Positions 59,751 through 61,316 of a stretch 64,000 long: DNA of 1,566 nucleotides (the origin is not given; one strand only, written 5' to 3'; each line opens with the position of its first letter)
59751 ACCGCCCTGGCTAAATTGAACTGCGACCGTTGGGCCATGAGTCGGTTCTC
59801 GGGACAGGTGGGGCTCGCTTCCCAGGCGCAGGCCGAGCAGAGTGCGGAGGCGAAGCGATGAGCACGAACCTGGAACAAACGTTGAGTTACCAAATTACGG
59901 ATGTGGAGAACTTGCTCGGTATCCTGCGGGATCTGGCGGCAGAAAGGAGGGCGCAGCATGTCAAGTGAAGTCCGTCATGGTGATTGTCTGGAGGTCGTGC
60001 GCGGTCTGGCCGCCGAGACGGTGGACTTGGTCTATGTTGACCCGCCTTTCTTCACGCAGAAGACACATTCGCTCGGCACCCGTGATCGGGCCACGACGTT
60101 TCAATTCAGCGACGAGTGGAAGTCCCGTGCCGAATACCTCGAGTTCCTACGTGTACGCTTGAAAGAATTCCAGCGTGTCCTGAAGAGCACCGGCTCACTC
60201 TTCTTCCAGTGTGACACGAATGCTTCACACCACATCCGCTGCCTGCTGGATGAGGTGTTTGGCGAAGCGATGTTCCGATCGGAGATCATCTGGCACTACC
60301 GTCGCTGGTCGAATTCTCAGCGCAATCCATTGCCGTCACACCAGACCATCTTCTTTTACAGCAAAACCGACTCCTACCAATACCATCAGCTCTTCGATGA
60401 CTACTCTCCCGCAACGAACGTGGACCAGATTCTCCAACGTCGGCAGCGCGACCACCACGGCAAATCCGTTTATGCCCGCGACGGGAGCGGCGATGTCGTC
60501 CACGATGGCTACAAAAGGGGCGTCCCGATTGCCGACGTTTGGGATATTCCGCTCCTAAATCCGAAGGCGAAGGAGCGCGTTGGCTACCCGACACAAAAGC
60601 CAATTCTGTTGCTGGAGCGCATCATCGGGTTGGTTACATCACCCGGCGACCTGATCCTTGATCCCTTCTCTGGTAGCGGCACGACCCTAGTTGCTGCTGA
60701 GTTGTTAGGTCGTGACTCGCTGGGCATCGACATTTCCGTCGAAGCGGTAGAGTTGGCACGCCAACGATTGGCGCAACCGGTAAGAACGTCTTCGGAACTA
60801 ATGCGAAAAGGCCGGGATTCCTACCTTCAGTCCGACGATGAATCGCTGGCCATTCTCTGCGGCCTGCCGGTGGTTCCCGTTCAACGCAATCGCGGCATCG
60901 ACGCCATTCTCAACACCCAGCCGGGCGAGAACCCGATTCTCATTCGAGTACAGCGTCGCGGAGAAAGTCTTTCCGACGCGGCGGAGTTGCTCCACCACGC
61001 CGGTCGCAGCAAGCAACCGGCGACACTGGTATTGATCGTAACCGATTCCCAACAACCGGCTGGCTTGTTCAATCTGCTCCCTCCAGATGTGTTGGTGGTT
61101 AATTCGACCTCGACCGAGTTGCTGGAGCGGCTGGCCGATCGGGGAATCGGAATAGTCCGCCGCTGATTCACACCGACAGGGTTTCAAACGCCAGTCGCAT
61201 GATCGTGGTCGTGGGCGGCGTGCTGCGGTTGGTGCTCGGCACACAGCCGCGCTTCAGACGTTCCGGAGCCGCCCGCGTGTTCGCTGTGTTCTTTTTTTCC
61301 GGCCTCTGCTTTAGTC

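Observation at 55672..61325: Low-GC 5.5-kb islet: P-loop ATPase + PD-(D/E)XK nuclease + two DNA methyltransferases, with no mobility gene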

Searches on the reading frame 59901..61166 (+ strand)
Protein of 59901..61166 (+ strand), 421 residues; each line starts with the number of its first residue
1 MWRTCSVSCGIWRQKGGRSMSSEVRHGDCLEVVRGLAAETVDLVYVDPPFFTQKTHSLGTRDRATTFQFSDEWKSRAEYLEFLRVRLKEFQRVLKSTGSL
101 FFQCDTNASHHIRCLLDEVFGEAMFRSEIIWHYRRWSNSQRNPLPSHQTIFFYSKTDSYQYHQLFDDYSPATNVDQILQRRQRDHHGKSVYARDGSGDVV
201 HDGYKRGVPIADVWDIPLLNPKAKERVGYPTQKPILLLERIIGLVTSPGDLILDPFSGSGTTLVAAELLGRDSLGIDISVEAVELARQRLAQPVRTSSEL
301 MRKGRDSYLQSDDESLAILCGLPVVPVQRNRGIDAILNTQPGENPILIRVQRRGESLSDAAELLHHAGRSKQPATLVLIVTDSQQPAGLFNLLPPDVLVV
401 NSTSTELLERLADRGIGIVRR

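Call 3: search_protein_families(library=pfam, proteins=[window:59901-61166:+], max_evalue=0.1)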
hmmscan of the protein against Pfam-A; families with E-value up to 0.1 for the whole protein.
window:59901-61166:+ (421 aa): 8 families
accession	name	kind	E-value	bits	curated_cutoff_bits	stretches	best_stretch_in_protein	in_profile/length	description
PF01555.25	N6_N4_Mtase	-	2.4e-55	188.3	26.7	1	41-287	1-220/221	DNA methylase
PF08241.18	Methyltransf_11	-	0.00037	21.5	21.2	0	258-294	6-42/95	Methyltransferase domain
PF13847.12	Methyltransf_31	-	0.00087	19.4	27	1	249-292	4-50/145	Methyltransferase domain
PF01170.24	UPF0020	-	0.0035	17.5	22.3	1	247-276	27-56/197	RMKL-like, methyltransferase domain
PF13649.12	Methyltransf_25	-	0.0095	17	27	1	252-292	1-43/97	Methyltransferase domain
PF03602.21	Cons_hypoth95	-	0.0098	16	24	0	32-55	103-128/182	Conserved hypothetical protein 95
PF08242.18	Methyltransf_12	-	0.017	16.3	30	1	258-298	6-48/98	Methyltransferase domain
PF02086.21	MethyltransfD12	-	0.017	15.3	22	0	248-301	20-74/253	D12 class N6 adenine-specific DNA methyltransferase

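Call 4: search_protein_families(library=padloc, proteins=[window:59901-61166:+], max_evalue=0.1)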
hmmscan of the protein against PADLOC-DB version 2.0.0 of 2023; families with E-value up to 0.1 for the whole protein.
window:59901-61166:+ (421 aa): 86 families (the best 25 are shown)
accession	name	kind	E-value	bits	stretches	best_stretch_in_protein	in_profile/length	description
PDLC03339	MTase_II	-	4.8e-156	517.5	1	23-407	5-388/399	Type II methyltransferase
PDLC03300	MTase_II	-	5.8e-45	151.6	3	206-294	192-280/302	Type II methyltransferase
PDLC03371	MTase_II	-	9.3e-44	147.9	1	21-292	10-254/260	Type II methyltransferase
PDLC03354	MTase_II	-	1.4e-40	137.6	2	38-171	82-222/425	Type II methyltransferase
PDLC03299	MTase_II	-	5.5e-39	132.4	1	19-300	12-267/296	Type II methyltransferase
PDLC03265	MTase_II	-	4.1e-30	103.3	2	21-131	22-122/333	Type II methyltransferase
PDLC03216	MTase_II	-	1.2e-29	101.5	2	228-301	193-266/364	Type II methyltransferase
PDLC03635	MTase_III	-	3.8e-28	96.6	2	39-185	239-377/708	Type III methyltransferase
PDLC03633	MTase_III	-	7.6e-28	95.5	1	40-295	99-358/616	Type III methyltransferase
PDLC03320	MTase_II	-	1.3e-26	91.5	1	22-294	33-278/289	Type II methyltransferase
PDLC03738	oMTase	-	4.4e-26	89.5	2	229-293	204-268/376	orphan methyltransferase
PDLC03636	MTase_III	-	2.3e-25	87.4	2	26-159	51-177/575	Type III methyltransferase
PDLC03387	MTase_II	-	5.4e-25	86.1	2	125-295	142-280/289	Type II methyltransferase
PDLC03238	MTase_II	-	1e-24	85.4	1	26-291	128-364/428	Type II methyltransferase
PDLC03353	MTase_II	-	3e-24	83.9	1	23-292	11-252/260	Type II methyltransferase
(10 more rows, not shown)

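Call 5: search_protein_families(library=ncbifam, proteins=[window:59901-61166:+], max_evalue=0.1)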
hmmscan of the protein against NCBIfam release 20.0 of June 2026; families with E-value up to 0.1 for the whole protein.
window:59901-61166:+ (421 aa): 12 families
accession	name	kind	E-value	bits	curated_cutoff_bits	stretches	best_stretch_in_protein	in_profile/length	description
NF008572.0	PRK11524.1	equivalog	1.5e-29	103.1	292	1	21-309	14-275/294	adenine-specific DNA-methyltransferase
NF050803.1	DnaMtaseCcrMCaul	equivalog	1.8e-26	92.9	830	2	225-299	182-256/350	adenine-specific DNA-methyltransferase CcrM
NF010253.0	PRK13699.1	subfamily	4.2e-15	56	244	2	228-296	143-211/226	DNA methyltransferase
TIGR01177.1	TIGR01177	hypoth_equivalog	3e-06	26.8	316.55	1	248-291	182-225/330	TIGR01177 family methyltransferase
NF011529.0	PRK14968.1-3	equivalog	0.003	17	162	1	222-290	11-76/198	putative methyltransferase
NF001790.0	PRK00517.3-3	equivalog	0.0055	16.1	269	1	246-289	120-164/262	50S ribosomal protein L11 methyltransferase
NF043040.1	corrin_prot_MT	hypoth_equivalog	0.0062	16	180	1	239-301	32-95/216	corrinoid protein-associated methyltransferase CpaM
NF045667.1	MTase_DVU1556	equivalog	0.011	15.2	155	0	246-298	20-68/213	DVU_1556 family methyltransferase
NF047649.1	MTase_UXPK_star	exception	0.012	14.7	460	1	247-292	76-124/283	methyltransferase/UXPK-star double selenoprotein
NF001244.0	PRK00216.1-5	equivalog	0.035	13.4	216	0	248-316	48-119/236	bifunctional demethylmenaquinone methyltransferase/2-methoxy-6-polyprenyl-1,4-benzoquinol methylase UbiE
NF041537.1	ArsM_AhpD_UU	exception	0.047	12.5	510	1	247-294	75-125/345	arsenite methyltransferase/AhpD domain selenoprotein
TIGR00095.1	TIGR00095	equivalog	0.06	13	117.5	0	26-56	109-140/194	16S rRNA (guanine(966)-N(2))-methyltransferase RsmD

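Call 43: find_homologous_proteins(query=window:59958-61166:+, max_evalue=1e-10)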
Query window:59958-61166:+ (402 aa): 7426 proteins with E <= 1e-10 among 8000 candidates; the best 120 are listed.
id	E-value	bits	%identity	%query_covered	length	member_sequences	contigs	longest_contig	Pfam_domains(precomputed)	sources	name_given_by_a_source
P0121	6.8e-261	883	97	100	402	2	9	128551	PF01555.25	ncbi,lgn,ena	-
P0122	2.5e-252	855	94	99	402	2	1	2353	PF01555.25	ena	-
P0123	1.4e-250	849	93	100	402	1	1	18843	PF01555.25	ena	-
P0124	5.2e-247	837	92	99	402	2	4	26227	PF01555.25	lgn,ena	-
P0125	6.7e-244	827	89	100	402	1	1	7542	PF01555.25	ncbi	ncbi:MAG: DNA-methyltransferase [Limisphaerales bacterium]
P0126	1.7e-243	826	90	100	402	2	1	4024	PF01555.25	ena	-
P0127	1.5e-242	823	89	99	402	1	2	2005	PF01555.25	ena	-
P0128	4.1e-242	821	89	100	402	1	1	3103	PF01555.25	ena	-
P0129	5.5e-242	821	89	100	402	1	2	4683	PF01555.25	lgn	-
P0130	2.0e-240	816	88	100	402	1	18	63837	PF01555.25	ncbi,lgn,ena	-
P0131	3.7e-240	815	88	100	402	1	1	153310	PF01555.25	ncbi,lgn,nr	ncbi:MAG: site-specific DNA-methyltransferase [Chthoniobacter sp.]|nr:site-specific DNA-methyltransf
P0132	1.0e-235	800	87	99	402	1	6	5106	PF01555.25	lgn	-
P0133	7.3e-235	797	86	100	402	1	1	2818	PF01555.25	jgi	jgi:site-specific DNA-methyltransferase (adenine-specific)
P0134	3.1e-234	795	86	99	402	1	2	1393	PF01555.25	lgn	-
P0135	5.3e-234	795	86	100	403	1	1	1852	PF01555.25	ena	-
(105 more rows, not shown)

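Call 44: search_solved_structures(query=window:59958-61166:+, max_evalue=0.01)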
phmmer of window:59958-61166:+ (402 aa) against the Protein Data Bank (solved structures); distinct sequences matched with E-value up to 0.01: 18.
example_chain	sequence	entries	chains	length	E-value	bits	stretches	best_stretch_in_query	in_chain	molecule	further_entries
6pbd_A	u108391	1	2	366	8.8e-25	90.8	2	193-278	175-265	Modification methylase CcrMI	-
1nw8_A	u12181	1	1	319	7.9e-18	67.9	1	52-261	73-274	MODIFICATION METHYLASE RSRI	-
1eg2_A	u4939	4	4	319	7.9e-18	67.9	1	52-261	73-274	MODIFICATION METHYLASE RSRI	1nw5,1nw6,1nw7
9c3u_A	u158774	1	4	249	3.5e-17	65.8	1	6-271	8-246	Methyltransferase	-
8urk_A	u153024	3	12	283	4.3e-17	65.5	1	6-271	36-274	Methyltransferase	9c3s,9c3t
5hek_A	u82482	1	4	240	1.5e-13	53.9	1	205-271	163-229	Adenine specific DNA methyltransferase (DpnA)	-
5hfj_A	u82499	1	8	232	1.5e-13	53.9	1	205-271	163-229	Adenine specific DNA methyltransferase (DpnA)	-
8s9m_A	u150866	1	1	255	2.5e-13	53.1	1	206-273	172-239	DNA cytosine-N4 methyltransferase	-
8s9n_A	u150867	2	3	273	3.4e-13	52.7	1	206-273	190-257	DNA cytosine-N4 methyltransferase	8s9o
1g60_A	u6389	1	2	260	5.1e-13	52.1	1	53-268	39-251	Adenine-specific Methyltransferase MboIIA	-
2zie_A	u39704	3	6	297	1.4e-12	50.7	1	193-276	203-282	Putative modification methylase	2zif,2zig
4zcf_A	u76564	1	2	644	5.7e-10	42.1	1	8-139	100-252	Restriction endonuclease EcoP15I, modification subunit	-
6k0w_B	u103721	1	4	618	6.3e-10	41.9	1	57-140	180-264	Adenine specific DNA methyltransferase (Mod)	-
7dsu_A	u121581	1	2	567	9.1e-10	41.4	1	20-107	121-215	Mbo45V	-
1boo_A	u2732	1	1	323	7.2e-06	28.6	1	7-266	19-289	PROTEIN (N-4 CYTOSINE-SPECIFIC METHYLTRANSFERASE PVU II)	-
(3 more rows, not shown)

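Call 66: predict_structure(alignment_id=A5)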
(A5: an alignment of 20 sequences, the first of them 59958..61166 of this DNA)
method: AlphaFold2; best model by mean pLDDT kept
length: 402 residues; sequences in the alignment: 20
mean_pLDDT: 45.0   pTM: 0.29
mean pLDDT of the five models: 45.0, 44.0, 43.1, 42.4, 37.3
residues with pLDDT >= 90: 0; 70-90: 51; 50-70: 76; < 50: 275
segments of 3 or more residues with pLDDT < 50: 1-11, 13-15, 17-33, 35-49, 77-96, 102-304, 399-402
pLDDT, mean of each block of 10 residues (from residue 1): 42 44 27 46 45 56 58 51 45 49 41 29 35 39 27 23 33 38 29 28 32 33 34 28 27 28 38 32 28 37 50 67 75 78 86 81 64 79 61 60 30
secondary structure, 60 per line:
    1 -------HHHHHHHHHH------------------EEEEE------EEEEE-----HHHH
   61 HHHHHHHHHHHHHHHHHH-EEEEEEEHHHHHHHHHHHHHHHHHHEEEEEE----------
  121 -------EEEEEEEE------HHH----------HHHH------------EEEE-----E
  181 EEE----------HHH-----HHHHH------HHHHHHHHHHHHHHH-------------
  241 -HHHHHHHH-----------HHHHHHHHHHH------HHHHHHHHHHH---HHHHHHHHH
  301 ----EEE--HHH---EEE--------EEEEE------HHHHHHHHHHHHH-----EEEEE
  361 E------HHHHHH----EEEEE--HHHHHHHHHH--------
elements in order: H8-17 E36-40 E47-51 H57-78 E80-86 H87-104 E105-110 E128-135 H155-158 E171-174 E180-183 H202-206 H213-227 H242-249 H261-271 H278-288 H292-300 E305-307 E316-318 E327-331 H338-350 E356-361 H368-373 E378-382 H385-394

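Call 71: fold_search(model_id=the predicted structure, library=pdb)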
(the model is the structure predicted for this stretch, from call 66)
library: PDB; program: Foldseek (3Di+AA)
matches with E <= 10: 589; with E <= 0.001: 0
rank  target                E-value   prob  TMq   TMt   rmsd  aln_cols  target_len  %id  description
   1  9khv_A                6.5e-03  1.00  0.19  0.07   5.5       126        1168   13  Structure of DdmD dimer with ssDNA without nucleotide (released 2025-02-19)
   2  6k0w_B                8.8e-03  0.13  0.12  0.11  26.9       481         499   16  DNA methyltransferase in complex with sinefungin (released 2019-12-11)
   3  9ki0_A                1.4e-02  0.98  0.18  0.07   5.7       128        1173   14  structure of DdmD dimer with ssDNA with AGS (released 2025-02-19)
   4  1g60_A                1.4e-02  0.60  0.19  0.29  19.6       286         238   22  Crystal Structure of Methyltransferase MboIIa (Moraxella bovis) (released 2002-05-01)
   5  3a4k_A                1.5e-02  0.84  0.16  0.20  13.9       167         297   11  Crystal structural analysis of HindIII restriction endonuclease in complex with cognate DNA and divalent cations at 2. (released 2009-10-20)
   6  1g60_B                1.5e-02  0.66  0.19  0.31  19.9       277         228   22  Crystal Structure of Methyltransferase MboIIa (Moraxella bovis) (released 2002-05-01)
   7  9khz_A                4.4e-02  0.94  0.19  0.07   5.9       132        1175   13  Structure of DdmD dimer with ssDNA with ADP bound (released 2025-02-19)
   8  2fqz_C                5.0e-02  0.63  0.18  0.23  13.4       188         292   16  Metal-depleted Ecl18kI in complex with uncleaved DNA (released 2006-06-20)
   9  9bf1_A                5.3e-02  0.92  0.18  0.07   5.8       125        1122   14  Structure of apo-state V. cholerae DdmD (released 2024-08-21)
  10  7dsu_A                5.7e-02  0.25  0.16  0.16  15.2       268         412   19  Structure of Mod subunit of the Type III restriction-modification enzyme Mbo45V (released 2022-01-05)
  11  6k0w_D                7.7e-02  0.15  0.16  0.15  18.2       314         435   20  DNA methyltransferase in complex with sinefungin (released 2019-12-11)
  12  9ezy_A                9.9e-02  0.85  0.17  0.07   5.7       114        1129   10  Vibrio cholerae DdmD-DdmE holo complex (released 2024-09-04)
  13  6k0w_A                1.1e-01  0.08  0.16  0.13  26.9       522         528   16  DNA methyltransferase in complex with sinefungin (released 2019-12-11)
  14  9bgk_F                1.1e-01  0.87  0.19  0.07   5.5       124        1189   13  Structure of V.cholera DdmDE (2D:1E) in complex with DNA (released 2024-10-23)
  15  2fok_A                1.4e-01  0.66  0.18  0.14   7.1       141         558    8  STRUCTURE OF RESTRICTION ENDONUCLEASE FOKI (released 1998-06-17)
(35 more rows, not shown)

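Call 78: search_protein_families(library=padloc, proteins=[L165:770-1210:+, L165:1257-3074:-, L165:3071-3361:-, L165:3659-3994:+, L165:4430-4837:+, L166:9101-9874:-, L165:145-411:+], max_evalue=0.001)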
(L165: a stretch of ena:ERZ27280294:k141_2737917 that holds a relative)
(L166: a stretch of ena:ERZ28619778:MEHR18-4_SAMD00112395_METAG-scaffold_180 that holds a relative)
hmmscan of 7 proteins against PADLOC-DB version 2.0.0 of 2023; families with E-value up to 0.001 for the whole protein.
L165:770-1210:+ (146 aa): 5 families
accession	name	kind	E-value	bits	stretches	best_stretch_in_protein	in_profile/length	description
PDLC00728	Effector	-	2.7e-05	21.3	1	4-69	11-75/432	TIR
PDLC00434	ThsB1|ThsB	-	0.00014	19.1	1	3-69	139-204/396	TIR-like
PDLC02012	SAVED5--SAVED_TIR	-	0.00017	18.8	1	3-66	14-75/404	-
PDLC00727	Effector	-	0.00019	18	1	5-73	176-243/590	TIR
PDLC03957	bSEFIR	-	0.00043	18.2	1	1-66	35-103/412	-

L165:1257-3074:- (605 aa): 4 families
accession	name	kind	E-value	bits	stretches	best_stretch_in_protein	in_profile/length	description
PDLC03976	PD-Lambda-1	-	1.4e-107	358.6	1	303-591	193-481/491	-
PDLC03977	PD-Lambda-1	-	2.4e-103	344.7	1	158-591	37-480/496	-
PDLC05041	PDC-S57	-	5.7e-17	60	1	465-560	3-92/212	-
PDLC05042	PDC-S57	-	4.5e-09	34.3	1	462-557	2-95/245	-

L165:3071-3361:- (96 aa): 0 families

L165:3659-3994:+ (111 aa): 0 families

L165:4430-4837:+ (135 aa): 0 families

L166:9101-9874:- (257 aa): 0 families

L165:145-411:+ (88 aa): 0 families

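Call 85: search_protein_families(library=padloc, proteins=[L172:355-1134:-, L172:1541-2119:+, L172:2135-2878:+, L172:3020-3646:+, L172:12051-15347:+, L170:1568-2569:-], max_evalue=0.001)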
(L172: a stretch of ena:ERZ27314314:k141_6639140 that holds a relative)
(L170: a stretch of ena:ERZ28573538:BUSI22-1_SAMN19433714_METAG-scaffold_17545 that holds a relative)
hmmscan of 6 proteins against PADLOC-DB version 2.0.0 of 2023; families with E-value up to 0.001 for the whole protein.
L172:355-1134:- (259 aa): 0 families

L172:1541-2119:+ (192 aa): 78 families (the best 25 are shown)
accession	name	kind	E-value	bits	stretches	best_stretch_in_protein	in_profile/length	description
PDLC00269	PtuA1|PtuA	-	1.3e-54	184.2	1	2-181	255-431/446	AAA ATPase domain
PDLC00295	PtuA1|PtuA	-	1.5e-34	117.9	1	3-180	258-419/451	AAA ATPase domain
PDLC00304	PtuA1|PtuA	-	3.2e-31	106.9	1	1-179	254-414/444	AAA ATPase domain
PDLC03660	mREase_IV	-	5.6e-28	96.1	1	2-182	239-415/431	Type IV methyl-directed restriction enzyme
PDLC00271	PtuA1|PtuA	-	1.7e-25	88.5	1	3-159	246-382/421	AAA ATPase domain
PDLC00278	PtuA1|PtuA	-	4.9e-25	86.7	1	2-153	252-387/436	AAA ATPase domain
PDLC00301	PtuA1|PtuA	-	2.2e-24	84.2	1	4-168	250-401/429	AAA ATPase domain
PDLC02913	ATPase_I-A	-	3e-23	80.7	1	4-179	332-482/508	-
PDLC00275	PtuA1|PtuA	-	6.4e-23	79.6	1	1-116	171-274/348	AAA ATPase domain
PDLC00267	PtuA1|PtuA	-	3.2e-22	77.3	1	4-97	254-338/438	AAA ATPase domain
PDLC00277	PtuA1|PtuA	-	6e-22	76.4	1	2-99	249-339/423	AAA ATPase domain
PDLC00305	PtuA1|PtuA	-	1.3e-21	75.4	1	39-154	239-352/392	AAA ATPase domain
PDLC00299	PtuA1|PtuA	-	2.8e-20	70.8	1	43-153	376-482/535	AAA ATPase domain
PDLC00310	PtuA1|PtuA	-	4.3e-20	70.2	1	3-91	256-337/443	AAA ATPase domain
PDLC00298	PtuA1|PtuA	-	2e-19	68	1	1-93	245-330/423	AAA ATPase domain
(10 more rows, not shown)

L172:2135-2878:+ (247 aa): 49 families (the best 25 are shown)
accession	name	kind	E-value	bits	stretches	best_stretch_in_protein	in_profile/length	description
PDLC00317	PtuB1|PtuB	-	3e-25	87.5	1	6-222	5-210/244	Unknown function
PDLC00340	PtuB1|PtuB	-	4.3e-24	83.5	1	16-110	18-114/268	Unknown function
PDLC00337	PtuB1|PtuB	-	2.2e-19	68.2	1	17-202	12-191/216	Unknown function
PDLC00316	PtuB1|PtuB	-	6e-13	47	1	24-112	26-127/301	Unknown function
PDLC00328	PtuB1|PtuB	-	1.4e-11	42.4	1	47-108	47-119/295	Unknown function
PDLC00351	PtuB1|PtuB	-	2.3e-11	42.2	1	7-186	6-181/195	Unknown function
PDLC04251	PDC-M01B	-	4.3e-11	40.7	1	61-134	97-168/279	-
PDLC00292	PtuA1|PtuA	-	4.5e-11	39.8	1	12-192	12-209/726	AAA ATPase domain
PDLC04248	PDC-M01B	-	5.3e-11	40.8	1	62-128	34-98/216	-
PDLC04252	PDC-M01B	-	6.5e-11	39.8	1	60-131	93-162/294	-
PDLC00342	PtuB1|PtuB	-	9.4e-11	39.6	1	35-205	21-184/247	Unknown function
PDLC00336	PtuB1|PtuB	-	1.3e-10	39.4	1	63-184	64-180/250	Unknown function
PDLC04264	PDC-M01B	-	1.8e-10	39.1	1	59-115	97-153/282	-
PDLC00339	PtuB1|PtuB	-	2.1e-10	38.8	1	35-214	38-240/261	Unknown function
PDLC02924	HNH_I-A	-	2.3e-10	38.8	1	65-208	46-179/198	-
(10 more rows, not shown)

L172:3020-3646:+ (208 aa): 1 family
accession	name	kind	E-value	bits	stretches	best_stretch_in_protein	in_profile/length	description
PDLC03586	REase_II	-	1.7e-92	306.8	1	4-202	6-204/209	Type II restriction enzyme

L172:12051-15347:+ (1098 aa): 10 families
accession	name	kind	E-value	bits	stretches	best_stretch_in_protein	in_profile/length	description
PDLC03597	REase_MTase_IIG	-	1.4e-211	703.7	2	173-943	741-1517/1646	Type IIG restriction enzyme-methyltransferase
PDLC03621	REase_MTase_IIG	-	1e-184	614.4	2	24-905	18-875/1024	Type IIG restriction enzyme-methyltransferase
PDLC03051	REase_MTase_I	-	2.1e-155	517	2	193-906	746-1452/1591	Type I restriction enzyme-methyltransferase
PDLC03610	REase_MTase_IIG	-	4.5e-65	218.3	2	508-906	561-941/1096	Type IIG restriction enzyme-methyltransferase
PDLC03631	REase_MTase_IIG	-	1.7e-45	153.4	1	296-905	292-893/1086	Type IIG restriction enzyme-methyltransferase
PDLC04134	mad2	-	1.1e-21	75.3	1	51-629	25-469/492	mads_2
PDLC03025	MTase_I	-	7.7e-07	26.2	1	282-396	133-238/569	Type I methyltransferase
PDLC03226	MTase_II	-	1.4e-06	25.2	0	448-564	116-216/579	Type II methyltransferase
PDLC03021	MTase_I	-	3.8e-06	24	1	289-483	141-294/491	Type I methyltransferase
PDLC03335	MTase_II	-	0.00025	17.9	0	284-377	50-133/607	Type II methyltransferase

L170:1568-2569:- (333 aa): 0 families

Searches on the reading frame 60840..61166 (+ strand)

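Call 57: search_protein_families(library=pfam, proteins=[window:60840-61166:+], max_evalue=10)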
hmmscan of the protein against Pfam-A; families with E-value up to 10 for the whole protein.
window:60840-61166:+ (108 aa): 1 family
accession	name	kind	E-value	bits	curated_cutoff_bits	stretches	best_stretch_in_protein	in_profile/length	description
PF22458.1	RsmF-B_ferredox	-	0.022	15.3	27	1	21-61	18-58/74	Methyltr_RsmF/B-like, ferredoxin-like domain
